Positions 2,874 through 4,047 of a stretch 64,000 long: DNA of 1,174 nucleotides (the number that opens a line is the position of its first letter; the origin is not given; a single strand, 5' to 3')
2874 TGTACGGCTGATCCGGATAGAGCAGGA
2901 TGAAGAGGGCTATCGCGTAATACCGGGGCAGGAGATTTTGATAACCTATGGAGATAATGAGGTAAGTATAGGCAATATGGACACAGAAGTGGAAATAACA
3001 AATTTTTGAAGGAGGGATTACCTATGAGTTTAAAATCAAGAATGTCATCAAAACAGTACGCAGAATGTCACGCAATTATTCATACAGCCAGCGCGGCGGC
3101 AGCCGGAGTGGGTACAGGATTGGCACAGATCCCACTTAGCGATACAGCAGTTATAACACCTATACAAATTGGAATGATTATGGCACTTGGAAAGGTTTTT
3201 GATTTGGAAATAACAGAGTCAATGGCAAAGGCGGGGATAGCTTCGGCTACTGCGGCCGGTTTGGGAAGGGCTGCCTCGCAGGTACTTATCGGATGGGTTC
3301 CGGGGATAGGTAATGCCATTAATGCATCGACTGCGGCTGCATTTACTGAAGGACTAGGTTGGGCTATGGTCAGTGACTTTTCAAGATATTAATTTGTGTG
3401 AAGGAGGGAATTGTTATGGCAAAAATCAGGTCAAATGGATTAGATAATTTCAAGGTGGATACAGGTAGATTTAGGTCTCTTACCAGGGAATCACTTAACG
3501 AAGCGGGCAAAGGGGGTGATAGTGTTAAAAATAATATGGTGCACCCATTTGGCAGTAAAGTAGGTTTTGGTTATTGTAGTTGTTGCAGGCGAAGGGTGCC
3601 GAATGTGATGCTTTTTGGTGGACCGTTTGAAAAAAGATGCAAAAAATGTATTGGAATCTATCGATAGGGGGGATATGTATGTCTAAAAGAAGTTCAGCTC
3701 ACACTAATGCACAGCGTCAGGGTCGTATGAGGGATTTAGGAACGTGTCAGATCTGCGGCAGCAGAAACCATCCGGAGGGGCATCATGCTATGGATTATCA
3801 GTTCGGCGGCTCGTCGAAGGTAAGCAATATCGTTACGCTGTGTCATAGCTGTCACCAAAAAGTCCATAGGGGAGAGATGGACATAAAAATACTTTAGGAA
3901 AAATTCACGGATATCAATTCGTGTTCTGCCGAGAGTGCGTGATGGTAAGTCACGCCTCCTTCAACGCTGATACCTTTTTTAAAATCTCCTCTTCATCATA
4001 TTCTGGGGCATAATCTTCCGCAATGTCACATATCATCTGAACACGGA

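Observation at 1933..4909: Seven-gene mini-operon with a triplicated promoter/RBS module, between a CRISPR RAMP gene and an Rpn nuclease gene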

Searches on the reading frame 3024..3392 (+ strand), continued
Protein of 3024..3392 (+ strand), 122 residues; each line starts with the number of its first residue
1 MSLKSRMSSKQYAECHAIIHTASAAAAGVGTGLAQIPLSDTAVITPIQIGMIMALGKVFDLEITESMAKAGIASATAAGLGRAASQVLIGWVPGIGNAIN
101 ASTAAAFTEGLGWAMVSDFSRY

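Call 68: predict_structure(alignment_id=A1)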
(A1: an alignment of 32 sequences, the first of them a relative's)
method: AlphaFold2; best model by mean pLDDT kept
length: 122 residues; sequences in the alignment: 32
mean_pLDDT: 80.6   pTM: 0.76
mean pLDDT of the five models: 80.6, 79.7, 77.4, 76.9, 74.1
residues with pLDDT >= 90: 37; 70-90: 54; 50-70: 31; < 50: 0
segments of 3 or more residues with pLDDT < 50: none
pLDDT, mean of each block of 10 residues (from residue 1): 82 96 89 71 85 92 72 62 66 75 87 90 82
secondary structure, 60 per line:
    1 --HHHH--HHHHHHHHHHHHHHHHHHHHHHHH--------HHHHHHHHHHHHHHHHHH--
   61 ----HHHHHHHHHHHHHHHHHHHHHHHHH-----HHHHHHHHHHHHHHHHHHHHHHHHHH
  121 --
elements in order: H3-6 H9-32 H41-58 H65-89 H95-120

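Call 72: fold_search(model_id=the predicted structure, library=pdb)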
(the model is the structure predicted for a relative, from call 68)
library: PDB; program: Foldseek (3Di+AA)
matches with E <= 10: 106; with E <= 0.001: 0
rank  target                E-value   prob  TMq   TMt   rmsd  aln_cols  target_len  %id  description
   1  6y06_MODEL_1_A        1.7e+00  0.25  0.35  0.36   6.8       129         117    5  Moevan: a designed granulopoietic protein by topological rescaffolding (released 2020-03-18)
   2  5xua_A                1.7e+00  0.21  0.32  0.29   9.5       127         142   14  The ligand-free dimer of chemoreceptor MCP2201 ligand binding domain (released 2018-06-27)
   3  4k0d_B                1.8e+00  0.21  0.34  0.30   9.3       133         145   14  Periplasmic sensor domain of sensor histidine kinase, Adeh_2942 (released 2013-06-12)
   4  5xua_F                1.9e+00  0.14  0.28  0.26   9.8       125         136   12  The ligand-free dimer of chemoreceptor MCP2201 ligand binding domain (released 2018-06-27)
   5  9qef_J                2.0e+00  0.20  0.33  0.24   9.1       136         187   12  Respiratory supercomplex from Mycobacterium smegmatis with decylubiquinone (released 2026-01-21)
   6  1szi                  2.1e+00  0.23  0.37  0.26   8.6       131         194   11  Crystal Structure of the C-terminus of TIP47 (released 2004-07-27)
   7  7q21_E                2.1e+00  0.20  0.35  0.26   9.4       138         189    9  III2-IV2 respiratory supercomplex from Corynebacterium glutamicum (released 2022-02-02)
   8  6hwh_W                2.2e+00  0.16  0.33  0.25   9.4       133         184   10  Structure of a functional obligate respiratory supercomplex from Mycobacterium smegmatis (released 2018-11-07)
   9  9w2z_C                2.3e+00  0.16  0.32  0.19   8.7       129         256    8  Cryo-EM structure of complex IV on the bovine heart submitochondrial particles, IV-A (released 2026-04-01)
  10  5vrf_A                2.3e+00  0.13  0.30  0.18   9.1       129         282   11  CryoEM Structure of the Zinc Transporter YiiP from helical crystals (released 2018-03-14)
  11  2k3n_MODEL_1_A        2.5e+00  0.06  0.19  0.16  14.2       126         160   15  Solution structure of the type 1 repetitive domain (TUSP1-RP1) of the egg case silk from Nephila Antipodiana (released 2009-06-02)
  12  7e1v_S                2.6e+00  0.21  0.35  0.26   8.7       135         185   12  Cryo-EM structure of apo hybrid respiratory supercomplex consisting of Mycobacterium tuberculosis complexIII and Mycob (released 2021-10-13)
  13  5xua_G                2.6e+00  0.14  0.29  0.27   8.9       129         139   12  The ligand-free dimer of chemoreceptor MCP2201 ligand binding domain (released 2018-06-27)
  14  5xua_B                2.7e+00  0.21  0.36  0.33   8.1       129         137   12  The ligand-free dimer of chemoreceptor MCP2201 ligand binding domain (released 2018-06-27)
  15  4e18_A                2.8e+00  0.25  0.38  0.25   6.7       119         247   10  Alpha-E-catenin is an autoinhibited molecule that co-activates vinculin (released 2012-05-16)
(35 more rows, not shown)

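Call 92: search_dna_similar(query=window:3024-3389:+, collection=plasmids, mode=protein, max_evalue=0.00001, max_rows=25)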
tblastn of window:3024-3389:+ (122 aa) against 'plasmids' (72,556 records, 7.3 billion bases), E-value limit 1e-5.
Records with a match: 7; places in all: 7; records where one place covers at least 80% of the query: 0.
Best place of each record, by identity: <60% 7.
By first word of the organism name: Enterococcus 6; Butyrivibrio 1.
By predicted mobility (MOB-suite, as given by PLSDB): non-mobilizable 7.
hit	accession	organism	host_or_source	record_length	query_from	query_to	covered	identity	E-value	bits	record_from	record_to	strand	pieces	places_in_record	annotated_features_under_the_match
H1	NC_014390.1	Butyrivibrio proteoclasticus B316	-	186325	35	122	72%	45.5%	1e-9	61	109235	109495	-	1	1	hypothetical protein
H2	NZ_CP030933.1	Enterococcus gilvus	cow,milk,milk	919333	35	121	71%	41.4%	1e-10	64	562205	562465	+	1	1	hypothetical protein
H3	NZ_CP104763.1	Enterococcus raffinosus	-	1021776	35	121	71%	40.2%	5e-11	65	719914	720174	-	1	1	record has no annotation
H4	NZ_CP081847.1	Enterococcus raffinosus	Homo sapiens,feces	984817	35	121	71%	40.2%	7e-11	65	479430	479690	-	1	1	hypothetical protein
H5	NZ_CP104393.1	Enterococcus raffinosus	fermented food (Meju)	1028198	35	121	71%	40.2%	7e-11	65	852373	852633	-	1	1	record has no annotation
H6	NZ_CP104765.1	Enterococcus raffinosus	Homo sapiens,urine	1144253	35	121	71%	40.2%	7e-11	65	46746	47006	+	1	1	record has no annotation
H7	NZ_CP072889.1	Enterococcus raffinosus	stream/river surface water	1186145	35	121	71%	40.2%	7e-11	65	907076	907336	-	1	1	record has no annotation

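Call 93: search_dna_similar(query=window:3024-3389:+, collection=phages, mode=protein, max_evalue=0.00001)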
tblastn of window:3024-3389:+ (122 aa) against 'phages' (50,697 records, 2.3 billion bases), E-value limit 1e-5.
No match.

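Call 94: search_protein_families(library=padloc, max_evalue=0.001, proteins=[L008:6129-7196:-, L064:1177-2766:+, L045:1701-3905:+, L064:3917-5098:+])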
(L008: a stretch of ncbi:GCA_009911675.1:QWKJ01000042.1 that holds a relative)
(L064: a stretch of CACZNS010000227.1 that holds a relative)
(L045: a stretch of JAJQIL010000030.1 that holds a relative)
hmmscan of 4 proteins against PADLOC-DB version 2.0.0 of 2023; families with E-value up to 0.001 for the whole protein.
L008:6129-7196:- (355 aa): 1 family
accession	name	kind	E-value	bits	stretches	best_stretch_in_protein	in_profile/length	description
PDLC01652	WYL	-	2.4e-15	55.2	1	163-349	14-162/162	"CAS-I,CAS-II,CAS-III,CAS-IV,CAS-V,CAS-VI; associated_signaling"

L064:1177-2766:+ (529 aa): 15 families
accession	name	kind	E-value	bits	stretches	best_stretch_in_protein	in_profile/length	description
PDLC01830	CARF2--CARF_HEPN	-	6.5e-36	122.4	1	167-415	118-362/549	-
PDLC01831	CARF2--CARF_HEPN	-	4.7e-32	110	1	144-513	111-466/467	-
PDLC01032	Csx1/Csm6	-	2.7e-31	107.2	1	87-513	33-370/412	CARF+HEPN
PDLC01829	CARF2--CARF_HEPN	-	3.8e-31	106.5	1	95-392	47-335/551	-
PDLC01181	CARF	-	5.4e-28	96.7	1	163-388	127-353/443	Csx1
PDLC01833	CARF2--CARF_HEPN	-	6.2e-24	82.6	1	167-396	126-360/671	-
PDLC01835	CARF2--CARF_HEPN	-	1.5e-16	58.4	1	169-379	137-356/586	-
PDLC01843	CARF2--CARF_HEPN_CSX20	-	1.6e-16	58.3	1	91-521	38-381/498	-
PDLC01824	CARF2--CARF_HEPN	-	9.8e-15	52.9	1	89-505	34-365/376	-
PDLC01345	Csx1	-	6e-13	47.2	1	100-364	38-255/267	CAS-III; associated_signaling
PDLC01621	Csx1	-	8.8e-10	36.7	1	175-383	94-273/340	CAS-III; associated_signaling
PDLC01826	CARF2--CARF_HEPN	-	1e-07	29.5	1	181-380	137-330/393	-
PDLC01844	CARF2--CARF_HEPN_CSX3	-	6.9e-06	23.2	1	115-366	54-292/464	-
PDLC01687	Csx1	-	3.4e-05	21.9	0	342-382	25-63/152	Csx1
PDLC01281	Csx1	-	0.00083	17.4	0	137-257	72-187/191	CAS-III; associated_signaling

L045:1701-3905:+ (734 aa): 17 families
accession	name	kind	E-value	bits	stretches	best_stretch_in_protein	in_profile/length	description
PDLC01826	CARF2--CARF_HEPN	-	2.5e-50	169.8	1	68-496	20-374/393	-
PDLC01032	Csx1/Csm6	-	3e-41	140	1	23-556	3-397/412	CARF+HEPN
PDLC01843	CARF2--CARF_HEPN_CSX20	-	7.6e-37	125.3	1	22-574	2-411/498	-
PDLC01345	Csx1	-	3.1e-34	117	1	69-411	11-263/267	CAS-III; associated_signaling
PDLC01824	CARF2--CARF_HEPN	-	1.2e-32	111.9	1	69-494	13-357/376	-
PDLC01621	Csx1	-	1.4e-31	108.4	1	69-484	10-337/340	CAS-III; associated_signaling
PDLC01281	Csx1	-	2.1e-25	87.8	1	69-294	11-186/191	CAS-III; associated_signaling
PDLC01845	CARF2--CARF_HEPN_Unk_f1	-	3.7e-22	76.8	1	87-354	36-295/629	-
PDLC01825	CARF2--CARF_HEPN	-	3.5e-21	73.6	1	68-337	17-255/382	-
PDLC01839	CARF2--CARF_HEPN_CARF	-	1.1e-17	62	1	210-515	95-370/518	-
PDLC01844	CARF2--CARF_HEPN_CSX3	-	3e-14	50.8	1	212-301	95-180/464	-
PDLC01832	CARF2--CARF_HEPN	-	3.3e-12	44.4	1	211-446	105-332/416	-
PDLC01284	Csx1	-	9.7e-11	40.1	1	165-340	60-209/289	CAS-III; associated_signaling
PDLC01837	CARF2--CARF_HEPN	-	1.3e-10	39.1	1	104-310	54-230/380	-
PDLC01834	CARF2--CARF_HEPN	-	2e-10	38.1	1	102-351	52-271/404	-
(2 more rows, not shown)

L064:3917-5098:+ (393 aa): 0 families

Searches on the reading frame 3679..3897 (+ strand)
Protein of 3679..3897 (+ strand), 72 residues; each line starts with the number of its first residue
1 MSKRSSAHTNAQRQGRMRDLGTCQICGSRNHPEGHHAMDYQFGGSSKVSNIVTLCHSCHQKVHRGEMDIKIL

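Call 3: search_protein_families(library=pfam, max_evalue=1, proteins=[window:3679-3897:+])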
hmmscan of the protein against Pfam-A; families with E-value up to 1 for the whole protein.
window:3679-3897:+ (72 aa): 8 families
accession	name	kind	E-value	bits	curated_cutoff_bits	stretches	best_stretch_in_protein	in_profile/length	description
PF01844.29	HNH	-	2.4e-08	34.5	21.4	1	23-64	1-46/47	HNH endonuclease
PF14279.12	HNH_5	-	1e-05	25.8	27.5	1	23-62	1-43/56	HNH endonuclease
PF24463.1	DUF7577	-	0.021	14.9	28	1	22-39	4-15/27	Domain of unknown function (DUF7577)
PF13930.12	Endonuclea_NS_2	-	0.047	14.3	27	1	8-56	31-80/132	DNA/RNA non-specific endonuclease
PF14260.11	zf-C4pol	-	0.051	14.3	28.9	1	20-63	10-54/70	C4-type zinc-finger of DNA polymerase delta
PF13391.12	HNH_2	-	0.053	13.8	21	1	23-64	1-60/66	HNH endonuclease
PF16866.11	PHD_4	-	0.22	12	30.6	0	22-65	6-40/65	PHD-finger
PF06147.18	DUF968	-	0.52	10.8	27.8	1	22-65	100-145/171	Protein of unknown function (DUF968)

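Call 4: search_protein_families(library=phrogs, max_evalue=1, proteins=[window:3679-3897:+])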
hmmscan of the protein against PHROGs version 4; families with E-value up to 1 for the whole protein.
window:3679-3897:+ (72 aa): 44 families (the best 25 are shown)
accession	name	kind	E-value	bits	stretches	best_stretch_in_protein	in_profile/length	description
phrog_144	-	DNA, RNA and nucleotide metabolism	8e-10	39.6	1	4-68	68-138/175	HNH endonuclease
phrog_589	-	DNA, RNA and nucleotide metabolism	1.5e-09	38.8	1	5-66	76-142/179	HNH endonuclease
phrog_1271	-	DNA, RNA and nucleotide metabolism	2e-09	38.3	1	10-69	255-322/361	HNH endonuclease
phrog_8048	-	DNA, RNA and nucleotide metabolism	2.1e-08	34.7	1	3-66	159-229/273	HNH endonuclease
phrog_5200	-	DNA, RNA and nucleotide metabolism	2.2e-08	35.2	1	22-69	42-91/154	HNH endonuclease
phrog_7785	-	DNA, RNA and nucleotide metabolism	1e-07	33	1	3-63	52-112/147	HNH endonuclease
phrog_7370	-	DNA, RNA and nucleotide metabolism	1.8e-07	32.2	1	16-63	37-84/115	HNH endonuclease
phrog_740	-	DNA, RNA and nucleotide metabolism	4.2e-07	30.2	1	6-64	24-86/332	HNH endonuclease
phrog_119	-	DNA, RNA and nucleotide metabolism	7e-07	29.4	1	6-67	189-259/443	HNH endonuclease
phrog_2214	-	DNA, RNA and nucleotide metabolism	1.6e-06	28.5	1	19-62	192-236/429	HNH endonuclease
phrog_15103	-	unknown function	3e-06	27.9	1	15-68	198-260/280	-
phrog_2340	-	DNA, RNA and nucleotide metabolism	4.4e-06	27.9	1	3-65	106-162/171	endonuclease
phrog_16726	-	DNA, RNA and nucleotide metabolism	1e-05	26.4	1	17-61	90-139/308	HNH endonuclease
phrog_22514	-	DNA, RNA and nucleotide metabolism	3.4e-05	25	1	19-64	64-110/187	HNH endonuclease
phrog_8446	-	DNA, RNA and nucleotide metabolism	0.00011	22.9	1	9-64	129-197/211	HNH endonuclease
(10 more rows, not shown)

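Call 5: search_protein_families(library=ncbifam, max_evalue=1, proteins=[window:3679-3897:+])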
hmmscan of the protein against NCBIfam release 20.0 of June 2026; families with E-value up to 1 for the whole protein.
window:3679-3897:+ (72 aa): 3 families
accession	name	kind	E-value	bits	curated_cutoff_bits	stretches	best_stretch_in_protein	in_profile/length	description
NF040563.1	guided_IscB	equivalog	4.3e-09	35.9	175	1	18-67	190-240/314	RNA-guided endonuclease IscB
NF058586.1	HNHNucHlpB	equivalog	0.00055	20.3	130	1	18-64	4-49/99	HNH nuclease-like protein HlpB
NF038221.1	IcmJ_DotN_IVB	equivalog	0.01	15.4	100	1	8-61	30-83/205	type IVB secretion system protein IcmJDotN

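Call 10: search_protein_families(library=padloc, max_evalue=1, proteins=[window:3679-3897:+])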
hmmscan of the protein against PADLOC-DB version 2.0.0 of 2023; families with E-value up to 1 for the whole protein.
window:3679-3897:+ (72 aa): 5 families
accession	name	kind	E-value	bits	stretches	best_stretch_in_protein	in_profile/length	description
PDLC02859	DpdF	-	2.4e-05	21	1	23-63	13-53/545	DpdF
PDLC03656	mREase_IV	-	0.0011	16.7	1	32-65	225-258/277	Type IV methyl-directed restriction enzyme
PDLC00740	Effector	-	0.013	12.3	1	44-66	79-101/391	Endonuclease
PDLC04268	PDC-M01B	-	0.014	12.8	1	3-62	70-129/275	-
PDLC03478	REase_II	-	0.023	12.4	1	17-62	106-158/219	Type II restriction enzyme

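Call 65: search_solved_structures(query=window:3679-3897:+, max_evalue=0.01)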
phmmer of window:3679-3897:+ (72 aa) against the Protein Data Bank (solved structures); distinct sequences matched with E-value up to 0.01: 4.
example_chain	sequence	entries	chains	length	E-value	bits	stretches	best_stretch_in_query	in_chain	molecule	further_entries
9k2z_A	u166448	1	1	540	5.4e-06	29.9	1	4-67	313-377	HfmIscB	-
9nvu_P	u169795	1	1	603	5.5e-05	26.7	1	19-65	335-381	OrufIscB-REC-swap 49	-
6ghc_A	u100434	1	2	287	0.0074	19.9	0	31-65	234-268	5-methylcytosine-specific restriction enzyme A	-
6me0_C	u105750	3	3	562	0.008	19.8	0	12-64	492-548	Maturase reverse transcriptase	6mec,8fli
